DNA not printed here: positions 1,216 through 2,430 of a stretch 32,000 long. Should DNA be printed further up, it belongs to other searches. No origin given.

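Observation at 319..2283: Tandem paralogous 7-TM proteins with an invariant C-x10-C-x11-C-x10-C tail, directly upstream of mgtA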

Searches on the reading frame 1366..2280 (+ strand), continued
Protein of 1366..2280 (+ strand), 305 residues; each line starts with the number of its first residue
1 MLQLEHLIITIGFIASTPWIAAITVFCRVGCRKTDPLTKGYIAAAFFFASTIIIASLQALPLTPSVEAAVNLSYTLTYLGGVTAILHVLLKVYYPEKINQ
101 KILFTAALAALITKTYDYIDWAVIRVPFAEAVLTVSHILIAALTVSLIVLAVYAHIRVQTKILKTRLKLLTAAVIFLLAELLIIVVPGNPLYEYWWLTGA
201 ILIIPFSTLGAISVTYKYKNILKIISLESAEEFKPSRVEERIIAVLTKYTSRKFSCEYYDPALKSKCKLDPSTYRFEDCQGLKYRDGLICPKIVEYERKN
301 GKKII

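Call 60: list_cluster_members(proteins=[P0008, P0007, P0012, P0013, P0029, P0015, P0030, P0020, P0014, P0017])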
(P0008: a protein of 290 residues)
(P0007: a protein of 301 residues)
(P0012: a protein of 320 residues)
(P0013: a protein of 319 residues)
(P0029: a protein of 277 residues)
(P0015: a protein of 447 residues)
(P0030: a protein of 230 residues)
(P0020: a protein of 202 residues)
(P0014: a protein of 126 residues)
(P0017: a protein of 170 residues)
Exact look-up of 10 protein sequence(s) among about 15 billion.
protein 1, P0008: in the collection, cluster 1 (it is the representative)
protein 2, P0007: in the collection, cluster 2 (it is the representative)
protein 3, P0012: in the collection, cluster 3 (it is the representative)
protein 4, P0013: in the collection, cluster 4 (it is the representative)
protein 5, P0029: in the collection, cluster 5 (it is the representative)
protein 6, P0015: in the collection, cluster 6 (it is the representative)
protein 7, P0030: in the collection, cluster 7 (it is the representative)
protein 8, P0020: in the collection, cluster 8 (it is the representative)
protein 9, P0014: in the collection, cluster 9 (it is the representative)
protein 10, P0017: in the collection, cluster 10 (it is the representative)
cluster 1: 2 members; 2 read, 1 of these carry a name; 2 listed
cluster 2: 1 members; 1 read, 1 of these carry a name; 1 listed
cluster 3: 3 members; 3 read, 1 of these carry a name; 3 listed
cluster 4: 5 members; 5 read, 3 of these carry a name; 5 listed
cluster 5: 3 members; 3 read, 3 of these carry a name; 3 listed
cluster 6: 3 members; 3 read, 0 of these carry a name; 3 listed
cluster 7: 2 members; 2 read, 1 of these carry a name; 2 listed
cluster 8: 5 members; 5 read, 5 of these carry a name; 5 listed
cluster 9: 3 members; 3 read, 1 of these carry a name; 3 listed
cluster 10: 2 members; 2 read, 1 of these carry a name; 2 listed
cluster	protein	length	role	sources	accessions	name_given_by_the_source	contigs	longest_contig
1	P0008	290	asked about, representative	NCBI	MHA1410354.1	MAG: hypothetical protein ACTSQY_08640 [Candidatus Odinarchaeia archaeon]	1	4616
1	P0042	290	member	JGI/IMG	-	-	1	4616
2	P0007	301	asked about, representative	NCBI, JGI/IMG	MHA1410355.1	MAG: hypothetical protein ACTSQY_08645 [Candidatus Odinarchaeia archaeon]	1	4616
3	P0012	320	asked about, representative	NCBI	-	-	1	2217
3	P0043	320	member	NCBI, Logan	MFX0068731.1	MAG: hypothetical protein ACFE7I_06630 [Candidatus Hodarchaeota archaeon]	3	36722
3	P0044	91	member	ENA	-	-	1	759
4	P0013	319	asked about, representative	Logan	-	-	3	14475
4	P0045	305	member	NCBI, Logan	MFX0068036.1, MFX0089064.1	MAG: hypothetical protein ACFE7S_04130 [Candidatus Hodarchaeota archaeon]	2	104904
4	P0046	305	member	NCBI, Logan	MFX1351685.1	MAG: hypothetical protein ACFFA1_05645 [Promethearchaeota archaeon]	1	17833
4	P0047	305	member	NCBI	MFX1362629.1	MAG: hypothetical protein ACFE7A_04180 [Promethearchaeota archaeon]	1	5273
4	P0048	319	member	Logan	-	-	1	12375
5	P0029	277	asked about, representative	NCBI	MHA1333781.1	MAG: hypothetical protein ACTSPL_06920, partial [Candidatus Odinarchaeia archaeon]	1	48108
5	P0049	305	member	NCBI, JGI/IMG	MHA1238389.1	MAG: hypothetical protein ACTSSJ_03970 [Candidatus Odinarchaeia archaeon]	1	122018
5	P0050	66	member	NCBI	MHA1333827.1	MAG: hypothetical protein ACTSPL_07155, partial [Candidatus Odinarchaeia archaeon]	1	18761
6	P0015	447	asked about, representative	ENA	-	-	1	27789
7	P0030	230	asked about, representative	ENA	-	-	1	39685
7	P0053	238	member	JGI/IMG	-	hypothetical protein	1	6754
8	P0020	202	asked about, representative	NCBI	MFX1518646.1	MAG: hypothetical protein ACFFCD_01795 [Promethearchaeota archaeon]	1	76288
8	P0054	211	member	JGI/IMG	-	hypothetical protein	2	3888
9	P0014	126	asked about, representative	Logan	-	-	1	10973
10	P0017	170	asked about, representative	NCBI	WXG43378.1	MAG: hypothetical protein WED04_04945 [Promethearchaeati archaeon SRVP18_Atabeyarchaeia-1]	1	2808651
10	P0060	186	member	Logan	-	-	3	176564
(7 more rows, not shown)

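Call 61: find_encoding_contigs(protein=P0013, flank=6000, max_places=3)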
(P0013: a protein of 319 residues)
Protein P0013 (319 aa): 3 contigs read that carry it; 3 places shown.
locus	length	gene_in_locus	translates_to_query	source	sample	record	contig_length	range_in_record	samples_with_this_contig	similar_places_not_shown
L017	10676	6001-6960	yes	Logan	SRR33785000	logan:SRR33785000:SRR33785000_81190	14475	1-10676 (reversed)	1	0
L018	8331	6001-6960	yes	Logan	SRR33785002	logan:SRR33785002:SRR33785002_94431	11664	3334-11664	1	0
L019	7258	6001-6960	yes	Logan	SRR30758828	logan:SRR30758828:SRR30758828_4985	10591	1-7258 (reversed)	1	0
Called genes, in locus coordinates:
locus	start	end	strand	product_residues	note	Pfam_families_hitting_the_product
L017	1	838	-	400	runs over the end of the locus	PF13167:GTP-bdg_N, PF16360:GTP-bdg_M (weak), PF01926:MMR_HSR1, PF02421:FeoB_N (weak)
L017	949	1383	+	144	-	PF00571:CBS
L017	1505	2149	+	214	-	PF13483:Lactamase_B_3, PF12706:Lactamase_B_2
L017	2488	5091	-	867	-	PF00270:DEAD, PF04851:ResIII, PF00271:Helicase_C, PF19131:DUF5814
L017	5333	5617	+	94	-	-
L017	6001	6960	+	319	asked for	-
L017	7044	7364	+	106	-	PF03297:Ribosomal_S25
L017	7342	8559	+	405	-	PF01546:Peptidase_M20, PF07687:M20_dimer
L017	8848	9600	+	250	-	PF01259:SAICAR_synt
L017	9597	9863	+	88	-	PF02700:PurS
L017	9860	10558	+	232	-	PF07685:GATase_3, PF13507:GATase_5, PF00117:GATase, PF01965:DJ-1_PfpI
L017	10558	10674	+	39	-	?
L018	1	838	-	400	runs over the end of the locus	PF13167:GTP-bdg_N, PF16360:GTP-bdg_M (weak), PF01926:MMR_HSR1, PF02421:FeoB_N (weak)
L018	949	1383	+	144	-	PF00571:CBS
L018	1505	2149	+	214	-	PF13483:Lactamase_B_3, PF12706:Lactamase_B_2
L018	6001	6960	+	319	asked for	-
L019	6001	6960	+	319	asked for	-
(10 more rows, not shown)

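Call 62: find_encoding_contigs(protein=P0029, flank=6000, max_places=3)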
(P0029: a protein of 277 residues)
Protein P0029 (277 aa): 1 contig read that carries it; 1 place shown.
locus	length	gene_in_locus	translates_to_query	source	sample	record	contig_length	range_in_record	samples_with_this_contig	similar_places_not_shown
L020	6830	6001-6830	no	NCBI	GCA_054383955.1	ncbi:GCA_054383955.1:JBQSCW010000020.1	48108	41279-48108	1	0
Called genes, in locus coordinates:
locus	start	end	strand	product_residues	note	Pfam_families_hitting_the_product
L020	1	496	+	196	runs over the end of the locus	-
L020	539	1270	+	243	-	PF01996:F420_ligase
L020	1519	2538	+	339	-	PF01113:DapB_N (weak), PF02800:Gp_dh_C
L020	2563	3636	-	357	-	PF00586:AIRS, PF02769:AIRS_C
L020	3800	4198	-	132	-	PF00203:Ribosomal_S19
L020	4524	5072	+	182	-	PF03966:Trm112p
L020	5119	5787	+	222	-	PF01047:MarR, PF12802:MarR_2, PF13412:HTH_24 (weak), PF25213:HVO_A0261_N (weak), PF01982:CTP-dep_RFKase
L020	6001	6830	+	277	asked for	?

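Call 63: find_encoding_contigs(protein=P0049, flank=7000, max_places=2)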
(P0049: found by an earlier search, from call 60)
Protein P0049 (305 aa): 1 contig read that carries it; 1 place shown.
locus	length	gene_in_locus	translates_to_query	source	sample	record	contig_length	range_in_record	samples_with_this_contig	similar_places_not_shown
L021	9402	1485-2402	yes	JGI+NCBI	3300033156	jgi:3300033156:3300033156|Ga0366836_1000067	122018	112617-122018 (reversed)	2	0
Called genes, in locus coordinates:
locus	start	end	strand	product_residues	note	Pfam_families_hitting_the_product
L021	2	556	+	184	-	PF03966:Trm112p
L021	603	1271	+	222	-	PF01047:MarR, PF12802:MarR_2, PF13412:HTH_24 (weak), PF25213:HVO_A0261_N (weak), PF01982:CTP-dep_RFKase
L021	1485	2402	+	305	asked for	-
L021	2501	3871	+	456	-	PF02878:PGM_PMM_I, PF02879:PGM_PMM_II, PF02880:PGM_PMM_III, PF00408:PGM_PMM_IV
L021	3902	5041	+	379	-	PF01380:SIS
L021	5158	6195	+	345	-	PF01321:Creatinase_N, PF00557:Peptidase_M24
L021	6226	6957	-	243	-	PF00753:Lactamase_B (faint), PF23023:Anti-Pycsar_Apyc1 (faint)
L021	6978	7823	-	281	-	PF10609:ParA, PF01656:CbiA, PF02374:ArsA_ATPase (faint), PF09140:MipZ (weak), PF13614:AAA_31 (weak)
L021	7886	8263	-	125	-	PF02579:Nitro_FeMo-Co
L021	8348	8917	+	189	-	PF13404:HTH_AsnC-type, PF13412:HTH_24, PF01037:AsnC_trans_reg (weak)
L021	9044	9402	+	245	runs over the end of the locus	PF01259:SAICAR_synt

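Call 64: find_encoding_contigs(protein=P0043, flank=7000, max_places=2)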
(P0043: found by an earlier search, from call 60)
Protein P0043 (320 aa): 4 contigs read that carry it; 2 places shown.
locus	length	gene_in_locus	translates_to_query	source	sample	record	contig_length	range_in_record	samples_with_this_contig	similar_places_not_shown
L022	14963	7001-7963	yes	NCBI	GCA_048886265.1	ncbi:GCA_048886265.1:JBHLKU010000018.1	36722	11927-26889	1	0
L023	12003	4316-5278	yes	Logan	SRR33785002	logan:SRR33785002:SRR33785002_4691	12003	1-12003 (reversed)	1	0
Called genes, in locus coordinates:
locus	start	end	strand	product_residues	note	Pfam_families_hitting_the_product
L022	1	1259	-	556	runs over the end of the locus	PF00324:AA_permease, PF13520:AA_permease_2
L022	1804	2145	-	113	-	PF13248:Zn_ribbon_3 (weak), PF13240:Zn_Ribbon_1 (weak)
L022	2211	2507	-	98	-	PF12773:DZR (faint), PF13240:Zn_Ribbon_1 (weak), PF13248:Zn_ribbon_3 (weak), PF24460:DUF7575 (weak), PF10571:UPF0547 (faint)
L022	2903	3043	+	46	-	-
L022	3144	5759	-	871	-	-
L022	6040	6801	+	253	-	-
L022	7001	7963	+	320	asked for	-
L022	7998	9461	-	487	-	-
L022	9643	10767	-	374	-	PF00817:IMS, PF11798:IMS_HHH, PF21704:POLH-Rev1_HhH (weak), PF21999:IMS_HHH_1, PF11799:IMS_C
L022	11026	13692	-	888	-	PF00082:Peptidase_S8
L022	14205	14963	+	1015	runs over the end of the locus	PF00082:Peptidase_S8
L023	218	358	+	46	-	-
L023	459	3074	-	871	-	-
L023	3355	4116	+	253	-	-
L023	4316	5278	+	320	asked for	-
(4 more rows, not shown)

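Call 82: search_protein_families(library=pfam, proteins=[L009:6464-7237:+, P0030, P0053, P0020, P0054, P0015, P0060, P0023], max_evalue=10)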
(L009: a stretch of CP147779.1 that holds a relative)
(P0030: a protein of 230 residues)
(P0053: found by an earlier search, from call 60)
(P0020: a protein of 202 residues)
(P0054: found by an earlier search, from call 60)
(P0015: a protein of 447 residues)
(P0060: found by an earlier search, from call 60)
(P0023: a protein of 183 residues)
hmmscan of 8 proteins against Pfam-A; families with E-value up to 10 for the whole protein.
L009:6464-7237:+ (258 aa): 0 families

P0030 (230 aa): 0 families

P0053 (238 aa): 0 families

P0020 (202 aa): 0 families

P0054 (211 aa): 1 family
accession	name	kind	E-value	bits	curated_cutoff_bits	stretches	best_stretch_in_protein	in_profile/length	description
PF23063.1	CUB_M02D8_5_4th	-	0.2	12.3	30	1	49-117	41-106/123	M02D8_5-like, fourth CUB domain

P0015 (447 aa): 0 families

P0060 (186 aa): 0 families

P0023 (183 aa): 0 families

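Call 84: search_protein_families(library=padloc, proteins=[window:1366-2280:+, P0014], max_evalue=0.1)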
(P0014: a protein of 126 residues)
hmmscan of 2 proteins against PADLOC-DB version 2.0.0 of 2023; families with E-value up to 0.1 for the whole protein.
window:1366-2280:+ (305 aa): 0 families

P0014 (126 aa): 0 families

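Call 85: search_protein_families(library=phrogs, proteins=[window:1366-2280:+, P0014], max_evalue=0.1)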
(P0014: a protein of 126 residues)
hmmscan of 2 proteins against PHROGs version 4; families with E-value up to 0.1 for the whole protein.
window:1366-2280:+ (305 aa): 1 family
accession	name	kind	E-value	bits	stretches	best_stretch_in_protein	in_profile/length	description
phrog_26598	-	unknown function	0.027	15.9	1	114-156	42-84/115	-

P0014 (126 aa): 0 families

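Call 87: list_cluster_members(proteins=[P0016, P0021, P0022, P0024, P0028, P0032, P0033, P0036, P0010, P0023])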
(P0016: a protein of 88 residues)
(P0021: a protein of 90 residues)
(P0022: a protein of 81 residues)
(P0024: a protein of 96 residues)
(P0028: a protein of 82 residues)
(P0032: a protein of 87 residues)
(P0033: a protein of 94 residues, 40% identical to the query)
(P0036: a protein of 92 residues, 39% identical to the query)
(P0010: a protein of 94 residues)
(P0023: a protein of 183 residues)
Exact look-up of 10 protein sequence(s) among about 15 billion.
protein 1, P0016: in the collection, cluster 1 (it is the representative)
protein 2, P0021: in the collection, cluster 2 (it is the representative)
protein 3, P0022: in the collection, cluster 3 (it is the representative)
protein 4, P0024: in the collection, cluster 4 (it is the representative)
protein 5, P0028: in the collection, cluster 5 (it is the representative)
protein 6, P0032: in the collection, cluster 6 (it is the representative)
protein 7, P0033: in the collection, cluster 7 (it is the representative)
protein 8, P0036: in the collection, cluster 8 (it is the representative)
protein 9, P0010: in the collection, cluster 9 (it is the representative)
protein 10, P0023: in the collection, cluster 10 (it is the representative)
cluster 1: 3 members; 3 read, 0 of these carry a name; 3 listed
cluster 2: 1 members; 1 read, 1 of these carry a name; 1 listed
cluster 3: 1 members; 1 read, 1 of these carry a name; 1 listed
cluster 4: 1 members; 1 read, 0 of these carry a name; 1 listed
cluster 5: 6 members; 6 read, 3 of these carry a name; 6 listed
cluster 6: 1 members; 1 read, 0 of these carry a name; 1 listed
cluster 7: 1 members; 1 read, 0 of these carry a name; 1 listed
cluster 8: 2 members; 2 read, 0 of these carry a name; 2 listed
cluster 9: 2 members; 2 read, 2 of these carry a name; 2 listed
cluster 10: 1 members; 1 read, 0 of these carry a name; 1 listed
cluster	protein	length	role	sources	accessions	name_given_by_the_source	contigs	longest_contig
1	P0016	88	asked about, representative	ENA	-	-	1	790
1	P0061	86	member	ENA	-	-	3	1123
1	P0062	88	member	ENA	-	-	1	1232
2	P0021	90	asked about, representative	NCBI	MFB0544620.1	MAG: hypothetical protein ACETVN_02805 [Asgard group archaeon]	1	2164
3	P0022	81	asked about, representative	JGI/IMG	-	hypothetical protein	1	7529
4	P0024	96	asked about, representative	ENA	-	-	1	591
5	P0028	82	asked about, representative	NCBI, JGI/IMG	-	-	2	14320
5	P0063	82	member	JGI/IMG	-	hypothetical protein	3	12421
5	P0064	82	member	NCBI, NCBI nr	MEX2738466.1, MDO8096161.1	MAG: hypothetical protein Q6356_005290 [Candidatus Wukongarchaeota archaeon] | hypothetical protein [Candidatus Wukongarchaeota archaeon]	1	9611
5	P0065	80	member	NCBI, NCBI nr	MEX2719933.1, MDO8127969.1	MAG: hypothetical protein Q6362_000750 [Candidatus Wukongarchaeota archaeon] | hypothetical protein [Candidatus Wukongarchaeota archaeon]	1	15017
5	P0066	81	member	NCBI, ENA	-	-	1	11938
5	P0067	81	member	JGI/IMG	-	-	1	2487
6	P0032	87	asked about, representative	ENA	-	-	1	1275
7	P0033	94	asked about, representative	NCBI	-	-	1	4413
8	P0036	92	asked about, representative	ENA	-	-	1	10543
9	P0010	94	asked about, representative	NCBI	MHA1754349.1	MAG: hypothetical protein ACTSYR_02400, partial [Candidatus Odinarchaeia archaeon]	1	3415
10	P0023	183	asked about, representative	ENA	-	-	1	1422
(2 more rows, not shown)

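Call 93: search_solved_structures(query=A4, max_evalue=10)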
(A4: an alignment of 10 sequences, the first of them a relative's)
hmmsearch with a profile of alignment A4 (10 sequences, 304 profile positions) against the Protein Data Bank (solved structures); distinct sequences matched with E-value up to 10: 0.
